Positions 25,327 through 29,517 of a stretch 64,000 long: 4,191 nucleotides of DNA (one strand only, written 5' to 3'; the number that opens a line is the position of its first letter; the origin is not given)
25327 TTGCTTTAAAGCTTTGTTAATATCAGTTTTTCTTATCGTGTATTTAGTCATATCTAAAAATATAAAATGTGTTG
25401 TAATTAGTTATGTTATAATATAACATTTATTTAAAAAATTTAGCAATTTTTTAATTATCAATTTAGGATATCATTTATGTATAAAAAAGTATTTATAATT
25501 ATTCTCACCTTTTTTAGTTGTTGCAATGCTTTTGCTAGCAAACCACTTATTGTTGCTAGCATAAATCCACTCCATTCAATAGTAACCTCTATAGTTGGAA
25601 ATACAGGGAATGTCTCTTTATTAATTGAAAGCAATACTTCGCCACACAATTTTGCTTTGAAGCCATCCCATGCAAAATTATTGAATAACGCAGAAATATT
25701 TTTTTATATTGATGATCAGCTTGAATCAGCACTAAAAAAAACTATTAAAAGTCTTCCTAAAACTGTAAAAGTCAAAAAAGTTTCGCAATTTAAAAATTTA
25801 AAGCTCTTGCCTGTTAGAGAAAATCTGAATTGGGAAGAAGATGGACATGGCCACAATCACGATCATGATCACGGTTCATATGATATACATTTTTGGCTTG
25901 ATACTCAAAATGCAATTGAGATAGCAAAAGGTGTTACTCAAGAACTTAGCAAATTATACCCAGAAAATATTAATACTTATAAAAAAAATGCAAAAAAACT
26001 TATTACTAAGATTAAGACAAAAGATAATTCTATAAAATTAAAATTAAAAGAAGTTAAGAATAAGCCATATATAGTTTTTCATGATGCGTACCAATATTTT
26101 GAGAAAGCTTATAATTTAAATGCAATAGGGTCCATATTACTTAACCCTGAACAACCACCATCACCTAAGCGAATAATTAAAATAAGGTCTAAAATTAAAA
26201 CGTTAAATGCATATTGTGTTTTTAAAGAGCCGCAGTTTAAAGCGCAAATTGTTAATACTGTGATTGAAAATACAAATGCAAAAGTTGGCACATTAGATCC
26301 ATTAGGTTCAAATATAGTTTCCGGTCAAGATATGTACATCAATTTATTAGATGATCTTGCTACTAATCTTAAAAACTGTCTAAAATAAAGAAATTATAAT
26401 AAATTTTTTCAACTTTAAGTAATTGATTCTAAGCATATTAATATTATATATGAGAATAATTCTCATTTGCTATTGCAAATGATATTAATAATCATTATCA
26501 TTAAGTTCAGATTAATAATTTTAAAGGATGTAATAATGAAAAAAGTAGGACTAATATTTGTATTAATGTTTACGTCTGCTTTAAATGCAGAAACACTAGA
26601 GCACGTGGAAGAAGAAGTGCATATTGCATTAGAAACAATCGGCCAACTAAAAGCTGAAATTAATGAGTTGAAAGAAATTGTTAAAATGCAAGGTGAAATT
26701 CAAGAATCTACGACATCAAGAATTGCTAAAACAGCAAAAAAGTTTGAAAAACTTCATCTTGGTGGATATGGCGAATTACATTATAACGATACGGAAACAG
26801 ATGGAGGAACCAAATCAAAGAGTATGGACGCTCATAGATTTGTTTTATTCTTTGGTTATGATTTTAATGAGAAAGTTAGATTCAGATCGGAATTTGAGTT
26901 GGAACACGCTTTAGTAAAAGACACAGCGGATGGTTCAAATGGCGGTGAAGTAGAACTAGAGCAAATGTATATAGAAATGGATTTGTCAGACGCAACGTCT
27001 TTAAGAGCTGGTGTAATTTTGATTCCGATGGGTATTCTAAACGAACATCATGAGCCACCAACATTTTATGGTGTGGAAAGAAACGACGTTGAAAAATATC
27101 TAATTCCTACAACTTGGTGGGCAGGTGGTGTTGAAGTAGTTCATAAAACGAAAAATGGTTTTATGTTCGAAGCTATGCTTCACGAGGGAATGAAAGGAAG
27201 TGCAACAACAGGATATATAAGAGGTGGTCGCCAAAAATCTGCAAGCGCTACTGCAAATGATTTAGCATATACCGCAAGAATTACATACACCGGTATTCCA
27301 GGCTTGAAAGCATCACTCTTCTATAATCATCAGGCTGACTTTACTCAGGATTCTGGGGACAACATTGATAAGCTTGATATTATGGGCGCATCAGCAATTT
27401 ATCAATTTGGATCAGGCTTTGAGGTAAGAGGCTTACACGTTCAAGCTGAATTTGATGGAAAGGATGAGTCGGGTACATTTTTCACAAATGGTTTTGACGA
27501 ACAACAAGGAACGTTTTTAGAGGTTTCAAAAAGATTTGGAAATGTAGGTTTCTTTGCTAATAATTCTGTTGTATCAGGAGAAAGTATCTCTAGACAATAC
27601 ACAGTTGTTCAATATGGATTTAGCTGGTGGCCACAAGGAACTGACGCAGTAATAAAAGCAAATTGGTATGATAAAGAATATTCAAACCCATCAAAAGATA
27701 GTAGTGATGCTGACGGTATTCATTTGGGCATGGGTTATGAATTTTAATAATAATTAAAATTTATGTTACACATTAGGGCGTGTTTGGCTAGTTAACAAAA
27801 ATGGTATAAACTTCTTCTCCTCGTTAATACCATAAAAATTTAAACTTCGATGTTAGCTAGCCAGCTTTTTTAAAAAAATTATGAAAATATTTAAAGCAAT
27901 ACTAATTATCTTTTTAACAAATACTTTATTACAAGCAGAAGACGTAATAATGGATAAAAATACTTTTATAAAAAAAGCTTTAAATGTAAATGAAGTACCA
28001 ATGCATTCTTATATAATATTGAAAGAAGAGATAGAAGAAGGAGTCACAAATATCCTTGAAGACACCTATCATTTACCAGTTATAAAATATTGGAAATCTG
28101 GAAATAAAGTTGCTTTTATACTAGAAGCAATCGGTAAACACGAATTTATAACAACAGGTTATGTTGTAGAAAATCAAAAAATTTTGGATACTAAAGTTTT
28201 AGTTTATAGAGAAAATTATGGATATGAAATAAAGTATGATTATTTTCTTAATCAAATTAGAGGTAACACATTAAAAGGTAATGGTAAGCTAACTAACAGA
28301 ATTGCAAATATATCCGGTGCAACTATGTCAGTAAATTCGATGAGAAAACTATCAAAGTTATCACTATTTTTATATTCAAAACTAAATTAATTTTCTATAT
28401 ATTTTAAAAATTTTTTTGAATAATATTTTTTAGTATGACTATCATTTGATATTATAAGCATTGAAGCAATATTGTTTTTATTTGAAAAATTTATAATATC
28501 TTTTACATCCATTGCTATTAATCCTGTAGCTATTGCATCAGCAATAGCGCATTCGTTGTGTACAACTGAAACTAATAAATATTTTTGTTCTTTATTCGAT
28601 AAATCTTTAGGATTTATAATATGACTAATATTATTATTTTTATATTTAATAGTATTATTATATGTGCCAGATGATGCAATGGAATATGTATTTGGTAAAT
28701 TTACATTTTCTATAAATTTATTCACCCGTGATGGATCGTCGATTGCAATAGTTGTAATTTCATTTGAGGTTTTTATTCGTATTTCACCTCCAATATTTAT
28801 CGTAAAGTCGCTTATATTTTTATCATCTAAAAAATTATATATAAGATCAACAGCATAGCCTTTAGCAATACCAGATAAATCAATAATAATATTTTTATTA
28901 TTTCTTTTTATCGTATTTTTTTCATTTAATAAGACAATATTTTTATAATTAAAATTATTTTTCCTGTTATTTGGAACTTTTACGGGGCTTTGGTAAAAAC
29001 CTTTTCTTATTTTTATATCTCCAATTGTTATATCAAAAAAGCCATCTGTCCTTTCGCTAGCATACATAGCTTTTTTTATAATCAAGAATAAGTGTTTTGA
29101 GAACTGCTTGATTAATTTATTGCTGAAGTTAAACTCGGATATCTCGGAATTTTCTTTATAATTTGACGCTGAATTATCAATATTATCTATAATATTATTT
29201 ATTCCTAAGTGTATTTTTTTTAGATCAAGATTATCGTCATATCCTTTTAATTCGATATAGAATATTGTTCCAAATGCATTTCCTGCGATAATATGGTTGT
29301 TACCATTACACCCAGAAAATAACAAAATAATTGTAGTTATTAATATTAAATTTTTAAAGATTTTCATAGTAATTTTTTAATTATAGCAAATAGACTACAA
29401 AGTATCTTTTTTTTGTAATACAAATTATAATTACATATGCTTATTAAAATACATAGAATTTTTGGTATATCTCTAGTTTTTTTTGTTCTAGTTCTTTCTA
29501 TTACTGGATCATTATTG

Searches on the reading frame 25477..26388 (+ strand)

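Call 40: search_protein_families(library=ncbifam, max_evalue=1e-20, proteins=[window:25477-26388:+])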
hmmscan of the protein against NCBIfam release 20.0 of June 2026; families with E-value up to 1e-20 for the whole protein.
window:25477-26388:+ (303 aa): 5 families
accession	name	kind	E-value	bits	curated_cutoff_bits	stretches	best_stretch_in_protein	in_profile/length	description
NF007091.2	PRK09545.1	equivalog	1.6e-68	231.2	268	1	9-303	11-317/318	zinc ABC transporter substrate-binding protein ZnuA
NF040870.1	AztC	equivalog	5.3e-45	154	350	1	25-302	1-277/277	zinc ABC transporter substrate-binding protein AztC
NF053842.1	MnTportMntCDein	equivalog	1.7e-29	102.9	400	1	26-272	9-250/281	manganese ABC transporter substrate-binding protein MntC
NF033605.1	Zn_bnd_ABC_AdcA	exception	3.9e-28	98.7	700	1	25-273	37-289/517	zinc ABC transporter substrate-binding lipoprotein AdcA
TIGR03772.1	anch_rpt_subst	equivalog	2e-26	92.7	350.45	1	129-302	310-485/486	anchored repeat ABC transporter, substrate-binding protein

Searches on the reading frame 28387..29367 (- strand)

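Call 40: search_protein_families(library=ncbifam, max_evalue=1e-20, proteins=[window:28387-29367:-])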
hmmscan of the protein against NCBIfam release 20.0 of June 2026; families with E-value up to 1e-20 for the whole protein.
window:28387-29367:- (326 aa): 1 family
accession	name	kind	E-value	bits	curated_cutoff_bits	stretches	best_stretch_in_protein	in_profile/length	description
NF007774.0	PRK10461.1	equivalog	1.7e-33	116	498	1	9-324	9-346/351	FAD:protein FMN transferase ApbE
